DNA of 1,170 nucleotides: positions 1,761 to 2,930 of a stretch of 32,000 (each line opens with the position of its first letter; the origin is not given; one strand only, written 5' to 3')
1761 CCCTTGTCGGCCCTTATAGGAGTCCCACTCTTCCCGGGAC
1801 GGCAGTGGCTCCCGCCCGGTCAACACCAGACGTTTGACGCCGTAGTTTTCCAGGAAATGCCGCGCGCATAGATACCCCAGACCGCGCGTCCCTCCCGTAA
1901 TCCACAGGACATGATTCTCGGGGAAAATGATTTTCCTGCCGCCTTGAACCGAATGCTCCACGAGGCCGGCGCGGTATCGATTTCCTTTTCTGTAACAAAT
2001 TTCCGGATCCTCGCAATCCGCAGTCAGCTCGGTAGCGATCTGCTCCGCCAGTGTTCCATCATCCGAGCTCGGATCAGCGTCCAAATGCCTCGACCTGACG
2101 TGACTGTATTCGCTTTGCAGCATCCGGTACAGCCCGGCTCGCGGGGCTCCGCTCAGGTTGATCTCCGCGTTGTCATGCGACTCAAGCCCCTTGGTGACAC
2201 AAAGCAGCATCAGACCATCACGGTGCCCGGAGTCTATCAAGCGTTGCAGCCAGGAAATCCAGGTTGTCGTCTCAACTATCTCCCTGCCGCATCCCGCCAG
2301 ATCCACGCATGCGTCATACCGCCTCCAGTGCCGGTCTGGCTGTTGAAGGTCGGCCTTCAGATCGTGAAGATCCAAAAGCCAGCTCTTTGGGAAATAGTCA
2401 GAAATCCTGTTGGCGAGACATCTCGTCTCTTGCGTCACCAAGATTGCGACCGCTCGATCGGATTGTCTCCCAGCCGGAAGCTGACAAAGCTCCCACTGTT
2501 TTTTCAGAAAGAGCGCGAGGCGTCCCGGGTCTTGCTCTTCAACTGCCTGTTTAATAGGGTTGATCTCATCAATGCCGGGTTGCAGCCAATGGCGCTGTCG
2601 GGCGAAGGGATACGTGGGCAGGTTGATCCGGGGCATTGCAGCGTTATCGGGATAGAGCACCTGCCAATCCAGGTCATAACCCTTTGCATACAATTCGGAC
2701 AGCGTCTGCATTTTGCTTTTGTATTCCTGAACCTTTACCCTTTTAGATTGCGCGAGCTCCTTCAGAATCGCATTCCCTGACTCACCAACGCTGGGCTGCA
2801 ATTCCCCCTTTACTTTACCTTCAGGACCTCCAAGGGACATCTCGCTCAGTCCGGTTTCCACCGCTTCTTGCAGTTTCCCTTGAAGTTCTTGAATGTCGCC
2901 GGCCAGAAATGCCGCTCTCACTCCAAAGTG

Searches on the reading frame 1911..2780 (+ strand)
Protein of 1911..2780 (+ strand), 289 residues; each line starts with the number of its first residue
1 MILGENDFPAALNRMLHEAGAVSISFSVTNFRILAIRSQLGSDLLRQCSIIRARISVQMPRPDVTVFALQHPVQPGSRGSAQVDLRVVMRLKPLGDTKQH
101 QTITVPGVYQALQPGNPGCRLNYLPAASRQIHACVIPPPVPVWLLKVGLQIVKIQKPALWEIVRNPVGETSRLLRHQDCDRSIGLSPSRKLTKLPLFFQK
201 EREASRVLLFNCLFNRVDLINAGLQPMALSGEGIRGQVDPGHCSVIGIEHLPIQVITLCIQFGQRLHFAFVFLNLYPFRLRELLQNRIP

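Call 8: search_protein_families(library=pfam, proteins=[window:1911-2777:+], max_evalue=0.001)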
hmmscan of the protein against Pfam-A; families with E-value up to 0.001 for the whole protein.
window:1911-2777:+ (289 aa): 0 families

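Call 43: search_protein_families(library=ncbifam, proteins=[window:1911-2777:+], max_evalue=0.01)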
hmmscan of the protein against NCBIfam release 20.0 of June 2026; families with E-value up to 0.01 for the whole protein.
window:1911-2777:+ (289 aa): 0 families

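Call 44: find_encoding_contigs(protein=window:1911-2780:+, flank=10000, max_places=2)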
Protein window:1911-2780:+ (289 aa): no gene with exactly this product is on record in the collection.
